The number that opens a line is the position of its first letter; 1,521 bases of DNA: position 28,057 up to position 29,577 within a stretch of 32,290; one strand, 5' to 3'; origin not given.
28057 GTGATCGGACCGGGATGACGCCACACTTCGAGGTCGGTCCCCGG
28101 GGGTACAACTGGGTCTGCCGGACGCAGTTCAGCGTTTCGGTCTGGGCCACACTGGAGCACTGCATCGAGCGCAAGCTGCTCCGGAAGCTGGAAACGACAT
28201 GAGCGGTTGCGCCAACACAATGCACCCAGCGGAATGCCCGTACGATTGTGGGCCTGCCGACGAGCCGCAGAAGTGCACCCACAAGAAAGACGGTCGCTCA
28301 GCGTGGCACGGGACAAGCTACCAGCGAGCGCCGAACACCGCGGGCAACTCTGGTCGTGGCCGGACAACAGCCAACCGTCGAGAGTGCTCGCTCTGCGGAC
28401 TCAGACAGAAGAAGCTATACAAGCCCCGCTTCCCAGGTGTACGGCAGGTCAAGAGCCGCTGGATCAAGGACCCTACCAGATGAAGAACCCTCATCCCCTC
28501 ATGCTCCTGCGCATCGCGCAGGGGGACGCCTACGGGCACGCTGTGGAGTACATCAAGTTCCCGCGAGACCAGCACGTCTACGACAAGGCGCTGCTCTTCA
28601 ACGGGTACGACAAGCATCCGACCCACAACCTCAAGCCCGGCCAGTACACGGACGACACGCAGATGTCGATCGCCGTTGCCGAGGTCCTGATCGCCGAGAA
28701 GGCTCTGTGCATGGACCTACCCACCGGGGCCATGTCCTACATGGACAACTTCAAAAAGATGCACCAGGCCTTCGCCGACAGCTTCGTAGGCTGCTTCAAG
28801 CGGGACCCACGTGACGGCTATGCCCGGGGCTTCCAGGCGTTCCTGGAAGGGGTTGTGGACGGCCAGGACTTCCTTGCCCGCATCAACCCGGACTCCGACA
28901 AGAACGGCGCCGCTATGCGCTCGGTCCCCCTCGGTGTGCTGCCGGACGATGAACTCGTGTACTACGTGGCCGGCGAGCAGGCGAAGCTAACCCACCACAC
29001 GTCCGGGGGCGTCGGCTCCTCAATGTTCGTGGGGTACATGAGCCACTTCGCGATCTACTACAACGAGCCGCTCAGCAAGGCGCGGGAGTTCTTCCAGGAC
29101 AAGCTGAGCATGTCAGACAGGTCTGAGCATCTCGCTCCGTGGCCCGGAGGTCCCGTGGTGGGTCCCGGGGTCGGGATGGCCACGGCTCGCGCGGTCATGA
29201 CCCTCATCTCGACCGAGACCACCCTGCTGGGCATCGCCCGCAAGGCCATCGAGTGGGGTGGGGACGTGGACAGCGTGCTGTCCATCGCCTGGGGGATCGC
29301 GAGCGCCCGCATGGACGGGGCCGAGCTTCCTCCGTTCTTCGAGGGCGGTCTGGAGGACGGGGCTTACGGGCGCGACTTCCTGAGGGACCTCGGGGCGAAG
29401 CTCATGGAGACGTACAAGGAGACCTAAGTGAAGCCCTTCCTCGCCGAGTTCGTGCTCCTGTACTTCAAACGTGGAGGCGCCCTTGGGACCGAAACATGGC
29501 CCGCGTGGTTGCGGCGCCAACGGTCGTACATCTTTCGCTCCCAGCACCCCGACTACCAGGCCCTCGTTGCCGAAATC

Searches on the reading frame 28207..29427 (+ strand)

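Call 8: search_protein_families(library=pfam, proteins=[window:28207-29427:+], max_evalue=0.01)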
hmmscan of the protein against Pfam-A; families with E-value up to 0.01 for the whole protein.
window:28207-29427:+ (406 aa): 1 family
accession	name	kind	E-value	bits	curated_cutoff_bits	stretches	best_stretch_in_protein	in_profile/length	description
PF03747.19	ADP_ribosyl_GH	-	1e-23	84.9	26.2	1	104-295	7-187/287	ADP-ribosylglycohydrolase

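Call 9: search_protein_families(library=phrogs, proteins=[window:28207-29427:+], max_evalue=0.001)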
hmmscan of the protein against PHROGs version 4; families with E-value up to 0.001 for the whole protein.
window:28207-29427:+ (406 aa): 2 families
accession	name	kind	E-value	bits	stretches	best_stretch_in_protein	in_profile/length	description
phrog_6572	-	other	1.1e-16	62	1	106-369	18-275/325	ADP-ribosylglycohydrolase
phrog_22100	-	unknown function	2.7e-07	31.2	1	100-274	7-159/306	-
